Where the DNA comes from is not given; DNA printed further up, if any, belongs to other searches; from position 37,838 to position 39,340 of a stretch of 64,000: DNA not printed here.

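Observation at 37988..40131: Radical SAM/SPASM enzyme translationally coupled to a MenA-like UbiA prenyltransferase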

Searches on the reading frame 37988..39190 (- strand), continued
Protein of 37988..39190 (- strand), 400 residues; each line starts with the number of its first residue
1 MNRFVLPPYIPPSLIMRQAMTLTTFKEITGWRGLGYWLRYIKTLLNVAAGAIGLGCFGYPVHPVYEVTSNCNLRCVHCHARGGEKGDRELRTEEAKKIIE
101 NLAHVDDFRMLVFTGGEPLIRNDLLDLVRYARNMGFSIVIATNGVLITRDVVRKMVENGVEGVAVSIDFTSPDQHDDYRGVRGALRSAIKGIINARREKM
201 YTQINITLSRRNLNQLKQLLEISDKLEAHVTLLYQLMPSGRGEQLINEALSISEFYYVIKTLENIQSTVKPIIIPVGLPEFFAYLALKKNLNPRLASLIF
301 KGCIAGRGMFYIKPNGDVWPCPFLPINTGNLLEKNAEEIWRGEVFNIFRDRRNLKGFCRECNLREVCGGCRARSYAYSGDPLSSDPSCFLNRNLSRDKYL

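Call 30: search_protein_families(library=ncbifam, proteins=[L018:15811-16854:-], max_evalue=0.00001)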
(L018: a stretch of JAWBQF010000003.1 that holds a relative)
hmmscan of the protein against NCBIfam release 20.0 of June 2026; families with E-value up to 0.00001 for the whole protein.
L018:15811-16854:- (347 aa): 69 families (the best 25 are shown)
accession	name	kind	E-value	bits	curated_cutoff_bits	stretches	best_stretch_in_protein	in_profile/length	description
TIGR04545.1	rSAM_ahbD_hemeb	equivalog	5.2e-90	302.3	500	1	7-345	1-335/339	heme b synthase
TIGR04055.1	rSAM_NirJ2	equivalog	4.5e-83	279.5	500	1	7-345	1-322/326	putative heme d1 biosynthesis radical SAM protein NirJ2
TIGR04053.2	TIGR04053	equivalog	8e-78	262.2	395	1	4-345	6-362/366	TIGR04053 family radical SAM/SPASM domain-containing protein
TIGR04051.1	rSAM_NirJ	equivalog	1.1e-63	215.4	515.45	2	8-211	4-205/354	heme d1 biosynthesis radical SAM protein NirJ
TIGR04054.1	rSAM_NirJ1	equivalog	1.1e-62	211.9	650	1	7-347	37-382/387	putative heme d1 biosynthesis radical SAM protein NirJ1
TIGR04546.1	rSAM_ahbC_deAc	equivalog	2.9e-61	207.4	650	1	8-347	41-385/390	12,18-didecarboxysiroheme deacetylase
TIGR04347.1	pseudo_SAM_Halo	equivalog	1.2e-57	195.9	525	2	8-214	40-244/390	TIGR04347 family pseudo-SAM/SPASM protein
TIGR04303.1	GeoRSP_rSAM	equivalog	3.5e-43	148.4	400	2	5-178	4-174/325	GeoRSP system radical SAM/SPASM protein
NF050035.1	rSAM_WgK_link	exception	1.7e-41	142.4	650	1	4-346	7-362/367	radical SAM/SPASM peptide maturase WgkB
TIGR04250.1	SCM_rSAM_ScmE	equivalog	1.3e-40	139.4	400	1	8-342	5-342/358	SynChlorMet cassette radical SAM/SPASM protein ScmE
TIGR02109.1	PQQ_syn_pqqE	equivalog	5.2e-39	134.2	381.35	2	4-179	5-180/358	pyrroloquinoline quinone biosynthesis protein PqqE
TIGR03962.1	mycofact_rSAM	equivalog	1.9e-38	132.5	265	1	5-211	11-215/339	mycofactocin radical SAM maturase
NF045574.1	sacti_mat_StsB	exception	1.4e-37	129.6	625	1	8-192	98-280/466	StsB family radical SAM/SPASM domain sactipeptide maturase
TIGR04251.1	SCM_rSAM_ScmF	equivalog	2.4e-34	119.3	400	1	10-327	8-321/353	SynChlorMet cassette radical SAM/SPASM protein ScmF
TIGR04133.1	rSAM_w_lipo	hypoth_equivalog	8.7e-33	113.7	425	1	10-335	28-338/350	TIGR04133 family radical SAM/SPASM protein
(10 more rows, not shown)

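Call 38: search_protein_families(library=pfam, proteins=[L050:6935-7912:+, L051:7021-8004:+, L054:7043-7987:+, L050:9169-10422:+, L051:9243-10733:+, L040:1725-2753:-, L040:4065-4616:+, L042:7122-8096:-, L041:1543-2313:+, L059:7201-7776:+], max_evalue=0.001)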
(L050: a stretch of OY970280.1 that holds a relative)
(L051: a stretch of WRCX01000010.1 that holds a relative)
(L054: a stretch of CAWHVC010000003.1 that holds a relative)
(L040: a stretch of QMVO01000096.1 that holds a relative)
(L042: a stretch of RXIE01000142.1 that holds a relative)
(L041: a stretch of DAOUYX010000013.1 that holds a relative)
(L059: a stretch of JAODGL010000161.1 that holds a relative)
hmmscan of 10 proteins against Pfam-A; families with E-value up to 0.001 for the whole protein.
L050:6935-7912:+ (325 aa): 1 family
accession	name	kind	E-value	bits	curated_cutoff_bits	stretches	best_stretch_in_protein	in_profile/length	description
PF13385.13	Laminin_G_3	-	2.9e-09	37.7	27.6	1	138-279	21-142/151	Concanavalin A-like lectin/glucanases superfamily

L051:7021-8004:+ (327 aa): 1 family
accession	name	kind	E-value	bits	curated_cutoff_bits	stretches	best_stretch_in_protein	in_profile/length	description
PF13385.13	Laminin_G_3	-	2.6e-06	28.1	27.6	1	188-256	54-118/151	Concanavalin A-like lectin/glucanases superfamily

L054:7043-7987:+ (314 aa): 1 family
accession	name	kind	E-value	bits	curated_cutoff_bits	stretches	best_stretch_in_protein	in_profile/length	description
PF13385.13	Laminin_G_3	-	2.6e-09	37.8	27.6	1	116-267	10-141/151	Concanavalin A-like lectin/glucanases superfamily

L050:9169-10422:+ (417 aa): 1 family
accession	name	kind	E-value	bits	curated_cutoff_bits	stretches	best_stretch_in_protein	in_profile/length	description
PF07690.21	MFS_1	-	1.1e-47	163.1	33.4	2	39-327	2-298/347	Major Facilitator Superfamily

L051:9243-10733:+ (496 aa): 3 families
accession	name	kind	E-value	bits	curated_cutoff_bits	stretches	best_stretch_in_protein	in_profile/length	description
PF13360.13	PQQ_2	-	2.7e-60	204.4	27.6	3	109-305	2-200/233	Outer membrane protein assembly factor BamB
PF13570.13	Beta-prop_ACSF4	-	2.1e-30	106.7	133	3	221-402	8-177/329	Beta-alanine-activating enzyme, beta-propeller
PF01011.28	PQQ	-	3.1e-28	99.3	26.7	2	72-129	29-86/595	Glucose/ethanol/alcohol dehydrogenase, beta-propeller domain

L040:1725-2753:- (342 aa): 3 families
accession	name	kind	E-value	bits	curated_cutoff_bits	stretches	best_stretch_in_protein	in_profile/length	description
PF09084.16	NMT1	-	1.1e-12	48.8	20.5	1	84-267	35-207/216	NMT1/THI5 like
PF02621.19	VitK2_biosynth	-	3.2e-11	43.6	26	1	59-323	15-250/252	Menaquinone biosynthesis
PF12974.12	Phosphonate-bd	-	5.6e-07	29.6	27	1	65-180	21-136/242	ABC transporter, phosphonate, periplasmic substrate-binding protein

L040:4065-4616:+ (183 aa): 8 families
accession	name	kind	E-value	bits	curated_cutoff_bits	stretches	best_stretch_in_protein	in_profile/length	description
PF01583.26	APS_kinase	-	8.1e-31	107.6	21.1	1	3-156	3-152/152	Adenylylsulphate kinase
PF13671.12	AAA_33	-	1.1e-15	58.6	27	1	5-121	2-121/143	AAA domain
PF08433.16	KTI12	-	2.6e-11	44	22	1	5-122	4-125/271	Chromatin associated protein KTI12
PF13238.12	AAA_18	-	7.3e-09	36.6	29.4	1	5-119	1-112/128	AAA domain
PF06414.18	Zeta_toxin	-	5.5e-06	26.4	22.3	1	5-58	19-70/199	Zeta toxin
PF07931.18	CPT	-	7.5e-06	26.3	22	1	5-172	4-170/172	Chloramphenicol phosphotransferase-like protein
PF03266.21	NTPase_1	-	0.00018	21.8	23.9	1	5-42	2-39/168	NTPase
PF01591.24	6PF2K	-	0.00038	20.3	27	0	5-50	16-61/223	6-phosphofructo-2-kinase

L042:7122-8096:- (324 aa): 0 families

L041:1543-2313:+ (256 aa): 1 family
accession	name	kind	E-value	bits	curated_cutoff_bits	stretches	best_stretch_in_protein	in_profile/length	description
PF00731.26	AIRC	-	2.5e-17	63.2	30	1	122-253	1-130/148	AIR carboxylase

L059:7201-7776:+ (191 aa): 1 family
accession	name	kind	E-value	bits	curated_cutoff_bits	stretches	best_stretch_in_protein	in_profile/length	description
PF02676.19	TYW3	-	1.2e-46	159.2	27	1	18-189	22-209/211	Methyltransferase TYW3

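Call 39: search_protein_families(library=pfam, proteins=[L041:441-1463:-, L041:4745-6499:-, L041:6496-6960:-, L041:7148-7576:+, L041:7573-8637:+, L041:8639-9259:+, L041:9256-10122:+, L040:940-1689:-, L040:152-952:-, L040:4647-5831:-], max_evalue=0.001)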
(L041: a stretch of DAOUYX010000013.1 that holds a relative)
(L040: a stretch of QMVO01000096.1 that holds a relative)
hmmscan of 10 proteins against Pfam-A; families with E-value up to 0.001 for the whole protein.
L041:441-1463:- (340 aa): 2 families
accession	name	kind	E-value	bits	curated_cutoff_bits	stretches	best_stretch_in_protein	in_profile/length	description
PF00586.29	AIRS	-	7.9e-29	100.8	24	1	36-150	2-111/112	AIR synthase related protein, N-terminal domain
PF02769.27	AIRS_C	-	2.2e-11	44.6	23.1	1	161-318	1-149/156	AIR synthase related protein, C-terminal domain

L041:4745-6499:- (584 aa): 2 families
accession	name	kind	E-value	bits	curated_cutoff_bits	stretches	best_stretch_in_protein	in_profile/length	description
PF02310.24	B12-binding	-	2.6e-13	50.3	32.1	1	40-150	9-115/121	B12 binding domain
PF04055.27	Radical_SAM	-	1.5e-09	38.7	29.5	1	237-406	1-166/166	Radical SAM superfamily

L041:6496-6960:- (154 aa): 1 family
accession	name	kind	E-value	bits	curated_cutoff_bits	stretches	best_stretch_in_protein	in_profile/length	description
PF01750.23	HycI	-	1.8e-20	73.6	23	1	21-149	2-129/130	Hydrogenase maturation protease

L041:7148-7576:+ (142 aa): 1 family
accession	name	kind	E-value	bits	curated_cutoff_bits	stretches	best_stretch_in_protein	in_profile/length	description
PF02662.21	FlpD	-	2.4e-50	170.1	22.3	1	12-133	1-123/123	Methyl-viologen-reducing hydrogenase, delta subunit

L041:7573-8637:+ (354 aa): 5 families
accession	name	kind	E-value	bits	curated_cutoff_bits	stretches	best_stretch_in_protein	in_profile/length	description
PF13183.11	Fer4_8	-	3.6e-07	31.1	27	1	230-310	2-68/68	4Fe-4S dicluster domain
PF04432.18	FrhB_FdhB_C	-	2.1e-05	24.9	23.3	1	75-188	2-136/150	Coenzyme F420 hydrogenase/dehydrogenase, beta subunit C terminus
PF13484.11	Fer4_16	-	8.8e-05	23.7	30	0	296-310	2-16/66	4Fe-4S double cluster binding domain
PF00037.32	Fer4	-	0.00027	21.1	21.1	0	295-309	7-21/24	4Fe-4S binding domain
PF13534.11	Fer4_17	-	0.00043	21.2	22.2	0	202-244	21-57/61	4Fe-4S dicluster domain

L041:8639-9259:+ (206 aa): 6 families
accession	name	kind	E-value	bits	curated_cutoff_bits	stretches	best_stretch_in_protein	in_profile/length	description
PF13187.11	Fer4_9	-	5.1e-08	33.3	27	1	27-87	1-51/52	4Fe-4S dicluster domain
PF13183.11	Fer4_8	-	1.6e-07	32.2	27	1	25-87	2-68/68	4Fe-4S dicluster domain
PF13534.11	Fer4_17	-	3.9e-07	31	22.2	1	27-87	1-60/61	4Fe-4S dicluster domain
PF13484.11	Fer4_16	-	5.9e-06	27.4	30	0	73-115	2-46/66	4Fe-4S double cluster binding domain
PF13237.11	Fer4_10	-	0.00028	21.2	25.5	0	72-96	8-22/53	4Fe-4S dicluster domain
PF12838.12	Fer4_7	-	0.00041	21.2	27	1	28-87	2-52/52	4Fe-4S dicluster domain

L041:9256-10122:+ (288 aa): 1 family
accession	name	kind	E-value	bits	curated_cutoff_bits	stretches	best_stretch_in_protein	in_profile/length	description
PF02754.22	CCG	-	9.4e-25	87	20.6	2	145-235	1-85/85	Cysteine-rich domain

L040:940-1689:- (249 aa): 1 family
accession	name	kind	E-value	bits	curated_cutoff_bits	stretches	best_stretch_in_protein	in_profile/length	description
PF00528.27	BPD_transp_1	-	3.3e-18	66.5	26.4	1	69-232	2-172/184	Binding-protein-dependent transport system inner membrane component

L040:152-952:- (266 aa): 5 families
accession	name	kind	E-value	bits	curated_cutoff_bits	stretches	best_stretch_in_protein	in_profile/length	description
PF00005.33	ABC_tran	-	5.3e-36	124.7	25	1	24-169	1-136/137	ABC transporter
PF13304.12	AAA_21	-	2.4e-10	41.4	27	1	139-203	235-301/304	AAA domain, putative AbiEii toxin, Type IV TA system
PF00004.35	AAA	-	0.00019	22.3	21.2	0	37-60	1-24/131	ATPase family associated with various cellular activities (AAA)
PF25199.1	nSTAND_NTPase5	-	0.00045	20.5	34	0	35-94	42-100/145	Novel STAND NTPase 5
PF13476.12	AAA_23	-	0.0005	21.2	27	1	18-112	7-84/201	AAA domain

L040:4647-5831:- (394 aa): 11 families
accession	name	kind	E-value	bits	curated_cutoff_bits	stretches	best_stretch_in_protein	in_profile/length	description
PF08308.17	PEGA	-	4.3e-79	260.9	20.8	5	291-358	2-69/71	PEGA domain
PF13620.12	CarboxypepD_reg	-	5e-21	75.3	32.3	1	218-278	15-81/82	Carboxypeptidase regulatory-like domain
PF11008.14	DUF2846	-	7.8e-14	52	34.3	0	71-125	23-79/92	Protein of unknown function (DUF2846)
PF13715.12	CarbopepD_reg_2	-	1.3e-11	44.8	32.2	0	318-359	38-79/88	CarboxypepD_reg-like domain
PF07550.17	Shr-like_HID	-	3.4e-06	27.9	22.3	0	322-344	59-81/82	Heme-binding protein Shr-like, Hb-interacting domain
PF12985.13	DUF3869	-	1.5e-05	25.6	24.5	0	314-346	39-70/85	Domain of unknown function (DUF3869)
PF20608.4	Phage_tube_C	-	1.9e-05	25.4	24.1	0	320-345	54-79/82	Phage tail tube protein C-terminal domain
PF09430.16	EMC7_beta-sandw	-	2e-05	25.2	26.6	0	217-271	7-64/122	ER membrane protein complex subunit 7, beta-sandwich domain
PF06832.18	BiPBP_C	-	0.00016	21.9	26.8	0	221-256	47-83/90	Penicillin-Binding Protein C-terminus Family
PF13385.13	Laminin_G_3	-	0.00029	21.4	27.6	0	11-89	34-110/151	Concanavalin A-like lectin/glucanases superfamily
PF14686.12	fn3_3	-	0.00039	20.6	24.4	0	87-120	38-73/75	Polysaccharide lyase family 4, domain II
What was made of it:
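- Closest known: Futalosine-pathway menaquinone biosynthesis. Different: An apparent MqnA/D Pfam hit in L040 turned out to be an ABC-transporter binding protein (calls 38, 39).
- Tried and rejected: It is the binding protein of an ABC transporter (calls 38, 39), so it was rejected as a menaquinone link.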

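Call 48: search_protein_families(library=pfam, alignment_id=A2, max_evalue=0.00001)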
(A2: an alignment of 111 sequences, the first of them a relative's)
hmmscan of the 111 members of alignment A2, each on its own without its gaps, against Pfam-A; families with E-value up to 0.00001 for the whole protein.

A. member 1, L001:3489-3896:- (135 aa): 0 families

B. families by the number of members that match (of 111 scanned): 144 families (the first 25 are shown)
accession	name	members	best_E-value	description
PF00384.28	Molybdopterin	5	2.3e-59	Molybdopterin oxidoreductase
PF00890.30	FAD_binding_2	3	3.8e-114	FAD binding domain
PF02702.23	KdpD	3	1.6e-92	Osmosensitive K+ channel His kinase sensor domain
PF01568.27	Molydop_binding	3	6e-30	Molydopterin dinucleotide binding domain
PF13493.11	DUF4118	3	1.4e-27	Domain of unknown function (DUF4118)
PF13183.11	Fer4_8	3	1.1e-12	4Fe-4S dicluster domain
PF01266.30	DAO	3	1.4e-09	FAD dependent oxidoreductase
PF13534.11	Fer4_17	3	4.9e-09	4Fe-4S dicluster domain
PF01008.23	IF-2B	2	5.6e-93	Initiation factor 2 subunit family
PF02910.25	Succ_DH_flav_C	2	2.2e-45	Fumarate reductase flavoprotein C-term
PF02653.21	BPD_transp_2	2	1.6e-41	Branched-chain amino acid transport system / permease component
PF02754.22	CCG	2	1.2e-37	Cysteine-rich domain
PF13847.12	Methyltransf_31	2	2.4e-33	Methyltransferase domain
PF01408.29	GFO_IDH_MocA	2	9.9e-32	Oxidoreductase family, NAD-binding Rossmann fold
PF06157.16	DUF973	2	3e-31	Protein of unknown function (DUF973)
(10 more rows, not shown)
